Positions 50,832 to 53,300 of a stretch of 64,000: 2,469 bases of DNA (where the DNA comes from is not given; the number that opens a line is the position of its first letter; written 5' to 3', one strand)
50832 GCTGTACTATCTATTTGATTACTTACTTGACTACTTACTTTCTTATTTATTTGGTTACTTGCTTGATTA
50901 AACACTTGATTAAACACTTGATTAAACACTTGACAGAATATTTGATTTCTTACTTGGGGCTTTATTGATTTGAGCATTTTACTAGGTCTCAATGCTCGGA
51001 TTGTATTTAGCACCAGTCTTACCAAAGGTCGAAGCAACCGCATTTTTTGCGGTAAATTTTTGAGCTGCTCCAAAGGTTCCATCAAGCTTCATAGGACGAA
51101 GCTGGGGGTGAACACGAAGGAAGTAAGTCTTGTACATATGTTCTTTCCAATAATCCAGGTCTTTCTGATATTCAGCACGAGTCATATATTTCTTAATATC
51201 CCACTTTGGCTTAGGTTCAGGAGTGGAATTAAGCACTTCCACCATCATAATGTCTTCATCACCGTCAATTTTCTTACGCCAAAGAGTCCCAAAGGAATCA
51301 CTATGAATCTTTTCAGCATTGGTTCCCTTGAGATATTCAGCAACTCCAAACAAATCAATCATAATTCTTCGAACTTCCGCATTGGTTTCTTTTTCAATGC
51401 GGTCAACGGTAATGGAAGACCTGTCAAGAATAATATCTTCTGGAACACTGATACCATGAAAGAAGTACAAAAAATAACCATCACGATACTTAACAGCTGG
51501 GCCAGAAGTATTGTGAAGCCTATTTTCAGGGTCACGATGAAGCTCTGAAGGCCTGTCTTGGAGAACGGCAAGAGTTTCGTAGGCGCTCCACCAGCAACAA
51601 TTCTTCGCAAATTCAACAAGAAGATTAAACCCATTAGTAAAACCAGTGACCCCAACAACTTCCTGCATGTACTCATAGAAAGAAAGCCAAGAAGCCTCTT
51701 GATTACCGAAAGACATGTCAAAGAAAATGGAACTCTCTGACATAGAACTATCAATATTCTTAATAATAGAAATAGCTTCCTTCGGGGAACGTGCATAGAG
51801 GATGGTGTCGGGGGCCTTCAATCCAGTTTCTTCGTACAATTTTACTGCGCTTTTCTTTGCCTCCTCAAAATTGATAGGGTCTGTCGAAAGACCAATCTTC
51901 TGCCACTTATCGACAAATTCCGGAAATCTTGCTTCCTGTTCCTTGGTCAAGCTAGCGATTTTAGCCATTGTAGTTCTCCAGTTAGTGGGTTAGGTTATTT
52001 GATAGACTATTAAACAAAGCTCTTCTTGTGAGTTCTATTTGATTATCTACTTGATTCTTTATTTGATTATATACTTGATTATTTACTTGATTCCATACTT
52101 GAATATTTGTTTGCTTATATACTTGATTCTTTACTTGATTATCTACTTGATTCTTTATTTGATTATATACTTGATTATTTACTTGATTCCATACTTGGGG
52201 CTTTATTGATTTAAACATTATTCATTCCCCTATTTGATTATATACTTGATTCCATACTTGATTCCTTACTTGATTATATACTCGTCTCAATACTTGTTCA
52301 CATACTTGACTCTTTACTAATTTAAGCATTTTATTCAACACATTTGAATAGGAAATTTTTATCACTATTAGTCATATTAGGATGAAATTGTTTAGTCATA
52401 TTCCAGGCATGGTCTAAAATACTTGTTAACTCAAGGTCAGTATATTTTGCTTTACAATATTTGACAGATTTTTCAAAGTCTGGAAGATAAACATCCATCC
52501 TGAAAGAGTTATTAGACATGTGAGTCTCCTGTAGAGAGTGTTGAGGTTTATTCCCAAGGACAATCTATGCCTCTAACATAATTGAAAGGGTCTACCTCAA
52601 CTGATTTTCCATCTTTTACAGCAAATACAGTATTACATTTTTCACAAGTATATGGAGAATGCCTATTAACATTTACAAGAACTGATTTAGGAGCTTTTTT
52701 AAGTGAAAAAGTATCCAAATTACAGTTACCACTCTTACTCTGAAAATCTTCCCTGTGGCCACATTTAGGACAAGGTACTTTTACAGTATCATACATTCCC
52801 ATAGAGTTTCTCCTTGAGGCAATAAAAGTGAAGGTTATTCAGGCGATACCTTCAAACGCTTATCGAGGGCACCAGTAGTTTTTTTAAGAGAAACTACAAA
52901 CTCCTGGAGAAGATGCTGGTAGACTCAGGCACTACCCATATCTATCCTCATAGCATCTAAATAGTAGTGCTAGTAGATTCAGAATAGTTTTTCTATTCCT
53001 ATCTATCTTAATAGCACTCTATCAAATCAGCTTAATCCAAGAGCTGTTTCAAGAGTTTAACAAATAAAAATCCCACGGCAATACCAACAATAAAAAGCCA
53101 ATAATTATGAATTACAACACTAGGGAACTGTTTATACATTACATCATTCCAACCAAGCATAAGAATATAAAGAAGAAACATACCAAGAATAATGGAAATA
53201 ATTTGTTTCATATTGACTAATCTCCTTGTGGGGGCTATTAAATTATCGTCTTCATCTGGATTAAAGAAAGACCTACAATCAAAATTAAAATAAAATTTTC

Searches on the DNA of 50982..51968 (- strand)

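Call 48: search_rna_families(sources=[L102, L089], threshold=evalue, max_evalue=1, show_alignments=3)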
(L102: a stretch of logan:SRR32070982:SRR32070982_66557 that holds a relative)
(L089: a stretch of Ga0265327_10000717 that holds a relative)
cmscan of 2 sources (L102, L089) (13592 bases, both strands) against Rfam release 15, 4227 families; matches with E-value up to 1: 3.
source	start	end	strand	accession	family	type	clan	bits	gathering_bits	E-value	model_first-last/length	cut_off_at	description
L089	6245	6283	-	RF00731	mir-155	Gene; miRNA;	-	25.1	56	0.23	1-65/65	no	mir-155 microRNA precursor family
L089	6245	6283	+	RF00731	mir-155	Gene; miRNA;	-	24.8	56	0.29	1-65/65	no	mir-155 microRNA precursor family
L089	4390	4473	-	RF04241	mir-5014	Gene; miRNA;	-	22.9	101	0.75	1-123/123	no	mir-5014 microRNA precursor family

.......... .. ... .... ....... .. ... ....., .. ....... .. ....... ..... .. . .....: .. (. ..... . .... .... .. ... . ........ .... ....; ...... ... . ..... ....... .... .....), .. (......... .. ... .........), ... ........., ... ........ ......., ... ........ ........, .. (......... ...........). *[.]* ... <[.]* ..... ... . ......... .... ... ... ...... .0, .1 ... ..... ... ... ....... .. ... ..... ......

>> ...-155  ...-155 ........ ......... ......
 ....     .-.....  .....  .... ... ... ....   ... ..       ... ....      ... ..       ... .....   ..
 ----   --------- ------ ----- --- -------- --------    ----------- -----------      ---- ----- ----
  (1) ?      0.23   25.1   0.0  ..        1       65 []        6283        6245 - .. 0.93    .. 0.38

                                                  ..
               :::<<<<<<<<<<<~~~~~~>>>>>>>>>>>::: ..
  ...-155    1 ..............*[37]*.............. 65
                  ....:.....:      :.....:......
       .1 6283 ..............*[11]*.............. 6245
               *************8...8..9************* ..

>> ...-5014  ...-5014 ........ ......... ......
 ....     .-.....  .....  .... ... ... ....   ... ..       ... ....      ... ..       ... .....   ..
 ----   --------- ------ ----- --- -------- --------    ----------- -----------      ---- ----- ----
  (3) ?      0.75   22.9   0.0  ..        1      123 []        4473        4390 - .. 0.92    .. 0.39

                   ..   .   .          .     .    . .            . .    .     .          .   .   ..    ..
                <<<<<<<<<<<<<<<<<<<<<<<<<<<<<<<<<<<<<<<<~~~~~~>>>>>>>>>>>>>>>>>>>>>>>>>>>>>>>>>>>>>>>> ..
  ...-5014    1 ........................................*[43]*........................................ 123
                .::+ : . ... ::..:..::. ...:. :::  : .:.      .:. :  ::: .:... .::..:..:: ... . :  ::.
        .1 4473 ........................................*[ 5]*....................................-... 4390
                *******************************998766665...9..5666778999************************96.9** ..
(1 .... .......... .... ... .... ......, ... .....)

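Call 49: search_rna_families(source=L102, start=3480, end=3790, threshold=evalue, max_evalue=10, show_alignments=3)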
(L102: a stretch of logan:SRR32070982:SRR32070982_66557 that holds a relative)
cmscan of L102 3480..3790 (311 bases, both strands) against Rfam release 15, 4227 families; matches with E-value up to 10: 4.
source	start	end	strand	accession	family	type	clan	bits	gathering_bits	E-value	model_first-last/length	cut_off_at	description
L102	3627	3703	+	RF01761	wcaG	Cis-reg;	-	19.1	42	0.2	1-98/98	no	wcaG RNA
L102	3571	3708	-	RF02535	ODC_IRES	Cis-reg; IRES;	-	17.4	44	2.3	1-142/142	no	ODC internal ribosome entry site (IRES)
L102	3532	3584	+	RF02286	TtnuCD9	Gene; snRNA; snoRNA; CD-box;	-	16.9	70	8.6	1-55/55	no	Tetrahymena snoRNA TtnuCD9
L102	3607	3638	+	RF03001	leuA-Halobacteria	Cis-reg;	-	16.2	47.9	0.43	1-53/53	no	leuA-Halobacteria RNA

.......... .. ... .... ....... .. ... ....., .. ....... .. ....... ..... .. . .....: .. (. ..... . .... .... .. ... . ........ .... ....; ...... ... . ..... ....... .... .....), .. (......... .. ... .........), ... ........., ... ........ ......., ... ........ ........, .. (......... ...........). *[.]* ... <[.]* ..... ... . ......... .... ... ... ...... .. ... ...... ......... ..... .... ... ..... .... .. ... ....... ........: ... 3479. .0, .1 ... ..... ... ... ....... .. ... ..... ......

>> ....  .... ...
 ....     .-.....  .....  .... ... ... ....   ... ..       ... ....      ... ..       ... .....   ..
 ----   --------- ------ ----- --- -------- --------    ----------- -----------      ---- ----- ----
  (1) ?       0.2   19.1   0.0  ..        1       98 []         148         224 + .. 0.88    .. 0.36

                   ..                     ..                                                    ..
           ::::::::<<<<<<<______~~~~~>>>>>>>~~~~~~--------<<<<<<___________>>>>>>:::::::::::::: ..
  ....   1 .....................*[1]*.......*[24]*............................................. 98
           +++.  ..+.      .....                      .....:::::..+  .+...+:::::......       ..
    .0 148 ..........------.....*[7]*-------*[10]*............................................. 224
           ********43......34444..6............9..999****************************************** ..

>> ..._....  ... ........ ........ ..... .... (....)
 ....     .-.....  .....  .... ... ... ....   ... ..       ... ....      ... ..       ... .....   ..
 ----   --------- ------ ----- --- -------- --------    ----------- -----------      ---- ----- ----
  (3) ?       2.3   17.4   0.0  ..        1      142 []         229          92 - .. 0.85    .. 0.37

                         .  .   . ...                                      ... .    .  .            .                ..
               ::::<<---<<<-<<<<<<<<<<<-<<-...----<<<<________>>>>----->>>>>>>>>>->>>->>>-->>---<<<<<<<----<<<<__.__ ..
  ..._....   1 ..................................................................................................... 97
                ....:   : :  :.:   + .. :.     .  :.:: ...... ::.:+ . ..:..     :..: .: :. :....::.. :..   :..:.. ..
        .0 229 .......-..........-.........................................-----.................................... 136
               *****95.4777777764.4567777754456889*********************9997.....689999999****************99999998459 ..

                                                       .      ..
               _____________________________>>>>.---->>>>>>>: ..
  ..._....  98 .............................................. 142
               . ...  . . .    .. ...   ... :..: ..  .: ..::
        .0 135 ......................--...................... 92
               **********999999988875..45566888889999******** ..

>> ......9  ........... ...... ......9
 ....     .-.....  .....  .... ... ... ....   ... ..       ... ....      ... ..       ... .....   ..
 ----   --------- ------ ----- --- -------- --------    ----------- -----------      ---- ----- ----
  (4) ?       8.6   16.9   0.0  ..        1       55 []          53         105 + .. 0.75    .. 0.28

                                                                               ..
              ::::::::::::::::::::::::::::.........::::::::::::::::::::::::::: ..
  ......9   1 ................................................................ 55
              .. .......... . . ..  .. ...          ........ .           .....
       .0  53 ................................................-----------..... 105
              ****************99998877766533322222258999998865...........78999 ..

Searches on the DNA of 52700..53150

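Call 12: search_rna_families(source=window, start=52700, end=53150, threshold=evalue, max_evalue=10, show_alignments=4)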
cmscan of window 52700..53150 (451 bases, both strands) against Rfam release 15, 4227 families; matches with E-value up to 10: 6.
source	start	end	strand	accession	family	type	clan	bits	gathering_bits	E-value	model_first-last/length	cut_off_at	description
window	52861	52966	-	RF01761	wcaG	Cis-reg;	-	24.6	42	0.015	1-98/98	no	wcaG RNA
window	52875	52904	-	RF01080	UPD-PKib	Cis-reg;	-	19.5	39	0.51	1-32/32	no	Pseudoknot of upstream pseudoknot domain (UPD) of the 3'UTR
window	52960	53023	-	RF00574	SNORD69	Gene; snRNA; snoRNA; CD-box;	-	16.7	37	3.4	1-77/77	no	Small nucleolar RNA SNORD69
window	53031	53113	-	RF01178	snoR77Y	Gene; snRNA; snoRNA; CD-box;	CL00057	15.3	52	5.8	1-85/85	no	Small nucleolar RNA snoR77Y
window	52917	52967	+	RF01078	PK-PYVV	Cis-reg;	-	14.6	65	5.6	1-58/58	no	3'-terminal pseudoknot in PYVV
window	53081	53150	+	RF01675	CrcZ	Gene; sRNA;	-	12.5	95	0.34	1-74/398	3'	Pseudomonas sRNA CrcZ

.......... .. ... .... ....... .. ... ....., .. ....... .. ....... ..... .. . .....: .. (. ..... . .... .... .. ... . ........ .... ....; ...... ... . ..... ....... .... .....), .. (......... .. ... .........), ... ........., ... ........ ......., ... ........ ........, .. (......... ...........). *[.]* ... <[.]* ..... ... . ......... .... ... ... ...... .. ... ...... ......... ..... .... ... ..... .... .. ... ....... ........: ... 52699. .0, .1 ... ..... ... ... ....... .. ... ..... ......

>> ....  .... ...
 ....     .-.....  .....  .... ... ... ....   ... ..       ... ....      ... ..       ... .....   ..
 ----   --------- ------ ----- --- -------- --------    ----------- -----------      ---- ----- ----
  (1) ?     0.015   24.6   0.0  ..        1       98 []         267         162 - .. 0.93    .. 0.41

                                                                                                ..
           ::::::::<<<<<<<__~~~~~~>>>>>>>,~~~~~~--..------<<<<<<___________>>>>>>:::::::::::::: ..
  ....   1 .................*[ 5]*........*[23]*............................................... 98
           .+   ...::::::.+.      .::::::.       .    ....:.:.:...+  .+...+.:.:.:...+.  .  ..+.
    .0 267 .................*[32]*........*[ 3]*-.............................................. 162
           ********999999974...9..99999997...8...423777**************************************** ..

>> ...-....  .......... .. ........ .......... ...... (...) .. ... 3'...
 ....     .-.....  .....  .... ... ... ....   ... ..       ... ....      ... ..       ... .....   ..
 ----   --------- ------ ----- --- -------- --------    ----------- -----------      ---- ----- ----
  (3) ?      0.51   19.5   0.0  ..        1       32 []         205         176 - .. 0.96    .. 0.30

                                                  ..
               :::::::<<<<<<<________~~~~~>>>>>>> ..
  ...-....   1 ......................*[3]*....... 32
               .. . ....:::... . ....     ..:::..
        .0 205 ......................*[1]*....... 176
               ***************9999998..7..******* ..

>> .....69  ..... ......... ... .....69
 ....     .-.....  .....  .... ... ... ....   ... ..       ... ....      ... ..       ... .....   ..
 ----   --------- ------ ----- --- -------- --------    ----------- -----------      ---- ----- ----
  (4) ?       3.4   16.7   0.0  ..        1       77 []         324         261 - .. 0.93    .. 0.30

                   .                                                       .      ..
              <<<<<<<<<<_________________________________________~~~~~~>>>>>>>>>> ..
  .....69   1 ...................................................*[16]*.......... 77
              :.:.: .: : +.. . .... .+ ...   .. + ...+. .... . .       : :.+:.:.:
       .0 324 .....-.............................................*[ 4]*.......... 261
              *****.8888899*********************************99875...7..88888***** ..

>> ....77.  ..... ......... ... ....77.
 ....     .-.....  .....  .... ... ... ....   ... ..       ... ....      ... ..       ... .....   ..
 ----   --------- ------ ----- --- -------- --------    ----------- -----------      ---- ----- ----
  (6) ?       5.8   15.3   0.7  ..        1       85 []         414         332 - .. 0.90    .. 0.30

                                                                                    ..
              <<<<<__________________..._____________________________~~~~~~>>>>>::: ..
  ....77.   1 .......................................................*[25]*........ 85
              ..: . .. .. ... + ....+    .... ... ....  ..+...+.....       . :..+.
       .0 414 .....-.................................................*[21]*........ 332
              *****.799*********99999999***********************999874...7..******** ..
